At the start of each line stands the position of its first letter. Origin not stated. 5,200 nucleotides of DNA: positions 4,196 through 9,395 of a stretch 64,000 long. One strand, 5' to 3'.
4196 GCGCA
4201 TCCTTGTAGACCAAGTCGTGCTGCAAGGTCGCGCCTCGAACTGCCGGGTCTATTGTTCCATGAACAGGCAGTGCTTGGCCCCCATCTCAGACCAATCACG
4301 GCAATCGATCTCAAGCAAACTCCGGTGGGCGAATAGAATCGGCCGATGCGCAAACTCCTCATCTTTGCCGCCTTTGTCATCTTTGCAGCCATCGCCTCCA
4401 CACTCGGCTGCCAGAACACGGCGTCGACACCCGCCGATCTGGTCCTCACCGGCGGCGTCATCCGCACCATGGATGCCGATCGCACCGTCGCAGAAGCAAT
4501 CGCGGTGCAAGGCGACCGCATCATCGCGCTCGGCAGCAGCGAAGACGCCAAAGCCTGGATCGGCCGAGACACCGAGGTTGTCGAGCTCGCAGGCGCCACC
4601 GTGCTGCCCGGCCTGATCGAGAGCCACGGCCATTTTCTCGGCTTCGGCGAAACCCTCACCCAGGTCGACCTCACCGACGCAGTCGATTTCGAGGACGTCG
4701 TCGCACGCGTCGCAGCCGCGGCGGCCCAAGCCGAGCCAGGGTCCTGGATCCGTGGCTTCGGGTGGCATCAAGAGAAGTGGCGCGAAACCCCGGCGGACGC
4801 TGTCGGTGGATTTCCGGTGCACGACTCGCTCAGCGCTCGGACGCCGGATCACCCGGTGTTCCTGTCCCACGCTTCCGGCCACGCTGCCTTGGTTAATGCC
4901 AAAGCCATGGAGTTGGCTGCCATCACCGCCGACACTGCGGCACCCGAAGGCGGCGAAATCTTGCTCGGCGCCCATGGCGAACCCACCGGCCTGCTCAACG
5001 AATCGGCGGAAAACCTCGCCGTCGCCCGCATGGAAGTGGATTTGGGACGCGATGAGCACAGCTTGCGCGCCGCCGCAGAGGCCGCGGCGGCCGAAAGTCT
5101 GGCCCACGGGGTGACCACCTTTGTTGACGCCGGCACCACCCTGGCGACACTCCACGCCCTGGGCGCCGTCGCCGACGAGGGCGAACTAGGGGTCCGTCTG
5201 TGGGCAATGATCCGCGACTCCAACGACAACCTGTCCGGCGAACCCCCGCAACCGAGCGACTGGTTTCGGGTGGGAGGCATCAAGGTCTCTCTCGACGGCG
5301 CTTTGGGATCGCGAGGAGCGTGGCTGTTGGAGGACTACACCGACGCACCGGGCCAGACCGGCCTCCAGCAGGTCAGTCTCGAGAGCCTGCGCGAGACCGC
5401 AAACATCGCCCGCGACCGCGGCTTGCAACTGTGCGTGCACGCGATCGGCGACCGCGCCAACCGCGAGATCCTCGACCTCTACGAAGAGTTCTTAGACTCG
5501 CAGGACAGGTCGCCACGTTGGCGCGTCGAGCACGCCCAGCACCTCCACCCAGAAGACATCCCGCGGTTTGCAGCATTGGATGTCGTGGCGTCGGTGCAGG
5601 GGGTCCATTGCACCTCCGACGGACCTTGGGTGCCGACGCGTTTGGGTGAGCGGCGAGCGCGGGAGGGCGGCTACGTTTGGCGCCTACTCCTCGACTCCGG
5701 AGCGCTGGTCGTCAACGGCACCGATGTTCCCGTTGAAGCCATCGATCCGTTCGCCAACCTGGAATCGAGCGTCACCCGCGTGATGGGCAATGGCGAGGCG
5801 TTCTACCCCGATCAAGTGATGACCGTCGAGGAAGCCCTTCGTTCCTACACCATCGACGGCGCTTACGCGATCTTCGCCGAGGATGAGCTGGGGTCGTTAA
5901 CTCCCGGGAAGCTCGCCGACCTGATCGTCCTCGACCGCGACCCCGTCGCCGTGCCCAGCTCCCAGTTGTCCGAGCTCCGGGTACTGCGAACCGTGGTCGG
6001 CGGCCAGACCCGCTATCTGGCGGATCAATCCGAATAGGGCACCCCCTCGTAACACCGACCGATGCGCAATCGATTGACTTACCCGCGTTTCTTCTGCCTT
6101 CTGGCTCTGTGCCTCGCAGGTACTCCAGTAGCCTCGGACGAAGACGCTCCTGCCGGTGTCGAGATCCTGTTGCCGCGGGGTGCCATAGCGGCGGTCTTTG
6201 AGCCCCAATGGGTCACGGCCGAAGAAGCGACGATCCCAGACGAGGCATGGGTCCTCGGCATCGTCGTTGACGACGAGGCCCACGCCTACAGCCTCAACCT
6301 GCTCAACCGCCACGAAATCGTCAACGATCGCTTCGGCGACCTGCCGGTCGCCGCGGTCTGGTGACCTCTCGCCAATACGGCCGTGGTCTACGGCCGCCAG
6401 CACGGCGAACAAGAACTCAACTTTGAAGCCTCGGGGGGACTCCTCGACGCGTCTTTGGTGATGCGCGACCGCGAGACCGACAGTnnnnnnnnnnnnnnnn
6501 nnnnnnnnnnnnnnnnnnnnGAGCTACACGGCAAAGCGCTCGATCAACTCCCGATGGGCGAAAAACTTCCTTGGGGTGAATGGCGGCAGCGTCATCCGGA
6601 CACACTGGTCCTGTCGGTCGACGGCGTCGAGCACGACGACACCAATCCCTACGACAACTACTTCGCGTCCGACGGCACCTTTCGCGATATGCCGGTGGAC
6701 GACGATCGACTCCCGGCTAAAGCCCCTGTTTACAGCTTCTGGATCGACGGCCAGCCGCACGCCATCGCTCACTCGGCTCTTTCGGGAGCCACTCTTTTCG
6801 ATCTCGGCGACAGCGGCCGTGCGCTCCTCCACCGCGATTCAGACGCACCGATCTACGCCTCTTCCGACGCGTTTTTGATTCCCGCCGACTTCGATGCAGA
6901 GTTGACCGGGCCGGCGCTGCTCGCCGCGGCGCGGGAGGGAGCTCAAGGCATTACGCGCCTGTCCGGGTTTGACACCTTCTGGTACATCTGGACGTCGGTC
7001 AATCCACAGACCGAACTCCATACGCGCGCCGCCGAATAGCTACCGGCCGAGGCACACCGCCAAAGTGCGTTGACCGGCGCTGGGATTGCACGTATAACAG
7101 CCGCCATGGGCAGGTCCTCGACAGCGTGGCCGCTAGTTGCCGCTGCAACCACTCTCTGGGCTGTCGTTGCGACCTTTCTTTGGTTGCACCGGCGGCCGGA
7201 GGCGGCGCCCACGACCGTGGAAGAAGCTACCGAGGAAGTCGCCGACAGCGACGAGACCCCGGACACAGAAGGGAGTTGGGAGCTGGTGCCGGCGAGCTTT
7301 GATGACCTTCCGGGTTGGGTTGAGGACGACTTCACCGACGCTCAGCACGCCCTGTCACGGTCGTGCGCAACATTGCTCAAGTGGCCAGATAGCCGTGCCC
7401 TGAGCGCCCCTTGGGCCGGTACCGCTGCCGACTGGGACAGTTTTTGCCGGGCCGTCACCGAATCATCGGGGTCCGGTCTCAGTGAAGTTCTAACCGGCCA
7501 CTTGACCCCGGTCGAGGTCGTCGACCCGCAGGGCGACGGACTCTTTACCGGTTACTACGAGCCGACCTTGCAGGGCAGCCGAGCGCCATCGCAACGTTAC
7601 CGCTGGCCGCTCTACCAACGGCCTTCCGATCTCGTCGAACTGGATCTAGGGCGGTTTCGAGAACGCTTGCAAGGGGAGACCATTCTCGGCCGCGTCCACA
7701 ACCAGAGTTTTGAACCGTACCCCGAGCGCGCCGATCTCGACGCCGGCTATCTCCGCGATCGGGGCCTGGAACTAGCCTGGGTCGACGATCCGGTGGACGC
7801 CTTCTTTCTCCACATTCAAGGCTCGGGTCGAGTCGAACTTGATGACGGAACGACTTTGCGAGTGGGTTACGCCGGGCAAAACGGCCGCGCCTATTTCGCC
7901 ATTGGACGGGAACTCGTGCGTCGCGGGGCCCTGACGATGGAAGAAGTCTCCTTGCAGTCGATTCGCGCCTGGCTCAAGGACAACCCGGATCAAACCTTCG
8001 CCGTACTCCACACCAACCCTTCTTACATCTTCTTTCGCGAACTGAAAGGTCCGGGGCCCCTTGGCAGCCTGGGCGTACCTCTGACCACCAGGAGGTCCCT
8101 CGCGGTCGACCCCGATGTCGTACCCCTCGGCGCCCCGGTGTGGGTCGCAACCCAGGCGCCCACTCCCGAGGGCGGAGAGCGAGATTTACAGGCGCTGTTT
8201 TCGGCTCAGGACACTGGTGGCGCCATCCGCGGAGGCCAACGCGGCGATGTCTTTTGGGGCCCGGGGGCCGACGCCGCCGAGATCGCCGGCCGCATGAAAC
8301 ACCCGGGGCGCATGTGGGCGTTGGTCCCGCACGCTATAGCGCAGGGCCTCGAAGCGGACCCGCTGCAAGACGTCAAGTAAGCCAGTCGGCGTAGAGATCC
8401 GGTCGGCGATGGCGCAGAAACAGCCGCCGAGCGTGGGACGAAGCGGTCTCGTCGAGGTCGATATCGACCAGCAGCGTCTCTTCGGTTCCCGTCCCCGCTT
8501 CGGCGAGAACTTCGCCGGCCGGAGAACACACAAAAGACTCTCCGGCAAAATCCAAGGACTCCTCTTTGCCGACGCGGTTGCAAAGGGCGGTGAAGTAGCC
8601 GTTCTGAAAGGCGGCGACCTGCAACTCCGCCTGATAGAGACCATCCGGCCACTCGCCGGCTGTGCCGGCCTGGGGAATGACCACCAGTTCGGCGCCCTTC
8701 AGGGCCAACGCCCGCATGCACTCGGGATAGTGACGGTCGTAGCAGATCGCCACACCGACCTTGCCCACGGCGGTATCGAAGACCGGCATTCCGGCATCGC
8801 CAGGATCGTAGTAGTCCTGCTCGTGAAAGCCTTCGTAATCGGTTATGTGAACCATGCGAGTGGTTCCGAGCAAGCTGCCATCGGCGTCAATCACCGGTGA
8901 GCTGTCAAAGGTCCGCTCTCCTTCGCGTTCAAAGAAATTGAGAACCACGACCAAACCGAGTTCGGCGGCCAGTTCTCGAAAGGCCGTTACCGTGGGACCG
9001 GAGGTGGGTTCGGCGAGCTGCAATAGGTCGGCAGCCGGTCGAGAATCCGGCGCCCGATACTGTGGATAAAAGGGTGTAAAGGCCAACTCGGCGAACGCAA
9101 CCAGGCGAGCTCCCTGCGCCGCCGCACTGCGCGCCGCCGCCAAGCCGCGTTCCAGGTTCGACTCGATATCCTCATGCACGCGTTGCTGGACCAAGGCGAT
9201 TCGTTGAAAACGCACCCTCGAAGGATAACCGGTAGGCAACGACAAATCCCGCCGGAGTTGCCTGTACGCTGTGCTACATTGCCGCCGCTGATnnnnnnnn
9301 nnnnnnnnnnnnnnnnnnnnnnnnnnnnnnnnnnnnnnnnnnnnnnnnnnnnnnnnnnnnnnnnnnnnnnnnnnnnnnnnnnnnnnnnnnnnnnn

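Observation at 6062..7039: Candidate selenoprotein: a DUF3179 gene with an in-frame UGA at the conserved Cys position and a fdhF-like SECIS hairpin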

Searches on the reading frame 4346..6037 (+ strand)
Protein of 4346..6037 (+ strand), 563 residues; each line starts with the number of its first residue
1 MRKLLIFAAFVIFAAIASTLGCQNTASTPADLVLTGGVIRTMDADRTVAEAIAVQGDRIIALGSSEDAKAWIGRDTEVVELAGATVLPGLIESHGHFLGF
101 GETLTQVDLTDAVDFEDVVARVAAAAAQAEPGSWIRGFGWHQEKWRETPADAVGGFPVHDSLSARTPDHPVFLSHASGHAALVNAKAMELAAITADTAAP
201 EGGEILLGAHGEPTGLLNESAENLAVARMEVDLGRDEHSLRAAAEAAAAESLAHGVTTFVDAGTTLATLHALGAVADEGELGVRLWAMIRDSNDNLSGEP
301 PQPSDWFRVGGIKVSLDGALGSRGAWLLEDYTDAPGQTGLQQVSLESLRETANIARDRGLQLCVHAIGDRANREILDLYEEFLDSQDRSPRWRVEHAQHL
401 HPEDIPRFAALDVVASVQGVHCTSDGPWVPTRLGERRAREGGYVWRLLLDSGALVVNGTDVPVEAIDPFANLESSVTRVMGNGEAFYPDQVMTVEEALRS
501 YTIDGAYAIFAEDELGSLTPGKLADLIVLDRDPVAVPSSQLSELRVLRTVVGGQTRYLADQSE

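Call 32: search_protein_families(library=pfam, proteins=[window:4346-6037:+], max_evalue=0.0001)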
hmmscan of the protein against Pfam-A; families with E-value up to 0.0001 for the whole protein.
window:4346-6037:+ (563 aa): 2 families
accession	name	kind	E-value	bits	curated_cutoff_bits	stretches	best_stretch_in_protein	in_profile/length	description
PF07969.17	Amidohydro_3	-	6.4e-99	333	29.7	1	77-557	1-472/472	Amidohydrolase family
PF01979.26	Amidohydro_1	-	8.4e-23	81.6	25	1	236-555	30-344/345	Amidohydrolase family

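Call 43: find_encoding_contigs(protein=window:4346-6037:+, flank=2000, max_places=3)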
Protein window:4346-6037:+ (563 aa): no gene with exactly this product is on record in the collection.

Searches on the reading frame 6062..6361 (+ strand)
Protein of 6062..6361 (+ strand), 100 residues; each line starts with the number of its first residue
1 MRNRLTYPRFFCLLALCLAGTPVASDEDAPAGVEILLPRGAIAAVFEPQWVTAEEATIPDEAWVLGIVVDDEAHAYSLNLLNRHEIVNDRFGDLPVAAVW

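Call 79: search_protein_representatives(protein=window:6062-6361:+)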
Query: 100 residues. Proteins with E-value up to 0.001 (for the whole library): 1585; up to 1e-10: 108; up to 1e-30: 0. The best 150 are listed.
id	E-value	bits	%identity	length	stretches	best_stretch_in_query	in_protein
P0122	6.3e-29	116.2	68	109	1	14-100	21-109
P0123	1.8e-23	98.6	60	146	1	16-100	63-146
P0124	2.0e-23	98.5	57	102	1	20-100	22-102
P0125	2.0e-23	98.5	57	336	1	11-100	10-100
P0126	6.0e-23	97.0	52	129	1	4-100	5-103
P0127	1.4e-22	95.8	61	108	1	21-100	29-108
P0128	1.7e-21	92.3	56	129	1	12-99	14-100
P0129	1.1e-20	89.7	59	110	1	27-100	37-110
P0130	1.6e-20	89.2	55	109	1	21-100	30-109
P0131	1.8e-20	89.0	50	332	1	11-100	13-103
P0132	2.0e-20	88.8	60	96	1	26-100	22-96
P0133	2.8e-20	88.4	59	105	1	26-100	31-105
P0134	7.5e-20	87.0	64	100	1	32-100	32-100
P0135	8.0e-20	86.9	60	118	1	28-100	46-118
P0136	1.8e-19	85.8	54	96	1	14-100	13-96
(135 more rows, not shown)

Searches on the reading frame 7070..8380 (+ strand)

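Call 32: search_protein_families(library=pfam, proteins=[window:7070-8380:+], max_evalue=0.0001)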
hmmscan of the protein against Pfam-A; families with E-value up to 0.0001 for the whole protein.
window:7070-8380:+ (436 aa): 2 families
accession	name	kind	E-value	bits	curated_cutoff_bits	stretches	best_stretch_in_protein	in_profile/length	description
PF03562.22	MltA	-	8.8e-63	211.6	24.3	1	158-323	1-163/163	MltA specific insert domain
PF06725.17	3D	-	8.3e-21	74.4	23.8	1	342-418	1-71/72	3D domain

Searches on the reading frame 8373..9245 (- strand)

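Call 32: search_protein_families(library=pfam, proteins=[window:8373-9245:-], max_evalue=0.0001)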
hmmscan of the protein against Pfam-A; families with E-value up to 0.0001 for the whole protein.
window:8373-9245:- (290 aa): 1 family
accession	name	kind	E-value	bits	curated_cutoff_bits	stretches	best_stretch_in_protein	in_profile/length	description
PF00795.27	CN_hydrolase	-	1.4e-55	188.8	23.2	1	15-269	1-253/256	Carbon-nitrogen hydrolase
